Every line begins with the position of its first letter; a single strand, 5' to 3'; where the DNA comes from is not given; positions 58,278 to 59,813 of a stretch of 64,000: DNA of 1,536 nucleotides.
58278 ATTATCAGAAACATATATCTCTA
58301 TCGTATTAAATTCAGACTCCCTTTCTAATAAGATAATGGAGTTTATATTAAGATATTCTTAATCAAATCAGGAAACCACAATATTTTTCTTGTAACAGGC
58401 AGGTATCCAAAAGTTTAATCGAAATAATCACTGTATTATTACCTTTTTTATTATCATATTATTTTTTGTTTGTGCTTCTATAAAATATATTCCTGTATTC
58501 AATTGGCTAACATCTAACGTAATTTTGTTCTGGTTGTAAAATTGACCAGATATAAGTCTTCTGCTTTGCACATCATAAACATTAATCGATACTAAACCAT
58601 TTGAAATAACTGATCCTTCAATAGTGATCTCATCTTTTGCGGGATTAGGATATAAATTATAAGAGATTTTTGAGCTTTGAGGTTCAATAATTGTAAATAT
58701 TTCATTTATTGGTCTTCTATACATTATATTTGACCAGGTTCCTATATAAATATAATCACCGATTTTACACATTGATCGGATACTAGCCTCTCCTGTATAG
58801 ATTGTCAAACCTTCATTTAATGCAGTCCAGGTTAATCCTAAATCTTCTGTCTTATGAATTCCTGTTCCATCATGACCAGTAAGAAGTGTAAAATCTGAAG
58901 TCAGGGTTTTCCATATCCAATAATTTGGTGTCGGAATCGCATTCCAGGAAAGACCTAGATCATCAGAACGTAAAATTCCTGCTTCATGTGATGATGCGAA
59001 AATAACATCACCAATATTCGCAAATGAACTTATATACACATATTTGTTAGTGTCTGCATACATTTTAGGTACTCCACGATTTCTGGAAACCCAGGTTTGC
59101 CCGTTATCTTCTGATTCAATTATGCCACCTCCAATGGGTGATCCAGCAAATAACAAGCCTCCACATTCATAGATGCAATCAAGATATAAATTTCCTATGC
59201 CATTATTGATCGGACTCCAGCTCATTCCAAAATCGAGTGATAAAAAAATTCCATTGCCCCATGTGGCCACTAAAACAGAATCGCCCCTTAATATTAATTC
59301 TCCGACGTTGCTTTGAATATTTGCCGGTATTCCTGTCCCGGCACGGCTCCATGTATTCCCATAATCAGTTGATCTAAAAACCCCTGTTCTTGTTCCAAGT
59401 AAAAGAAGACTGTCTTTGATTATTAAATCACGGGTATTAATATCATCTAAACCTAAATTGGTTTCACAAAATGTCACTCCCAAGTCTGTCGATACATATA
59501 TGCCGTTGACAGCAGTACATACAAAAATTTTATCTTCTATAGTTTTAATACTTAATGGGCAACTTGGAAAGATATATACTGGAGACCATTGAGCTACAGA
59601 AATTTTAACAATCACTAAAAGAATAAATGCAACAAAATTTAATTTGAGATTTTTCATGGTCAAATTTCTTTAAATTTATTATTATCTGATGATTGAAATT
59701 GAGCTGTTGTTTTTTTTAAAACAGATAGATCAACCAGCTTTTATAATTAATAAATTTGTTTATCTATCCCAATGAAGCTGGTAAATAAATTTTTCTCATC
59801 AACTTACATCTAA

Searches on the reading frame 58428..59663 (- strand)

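Call 37: search_protein_families(library=pfam, proteins=[window:58428-59663:-], max_evalue=0.0001)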
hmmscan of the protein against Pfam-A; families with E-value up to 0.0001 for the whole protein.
window:58428-59663:- (411 aa): 5 families
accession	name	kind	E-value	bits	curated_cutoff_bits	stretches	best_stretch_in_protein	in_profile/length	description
PF18962.6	Por_Secre_tail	-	3e-15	56.7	27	1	337-410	1-75/75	Secretion system C-terminal sorting domain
PF02012.26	BNR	-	1.9e-09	36.5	27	0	140-151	1-12/12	BNR/Asp-box repeat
PF15902.12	Sortilin-Vps10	-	1.9e-07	30.7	33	0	55-156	3-116/446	Sortilin, neurotensin receptor 3,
PF14870.12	PSII_BNR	-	3.4e-06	27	27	0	181-312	40-167/303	Photosynthesis system II assembly factor YCF48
PF15899.11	BNR_6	-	8.7e-05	22.7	27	0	96-105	2-11/14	BNR-Asp box repeat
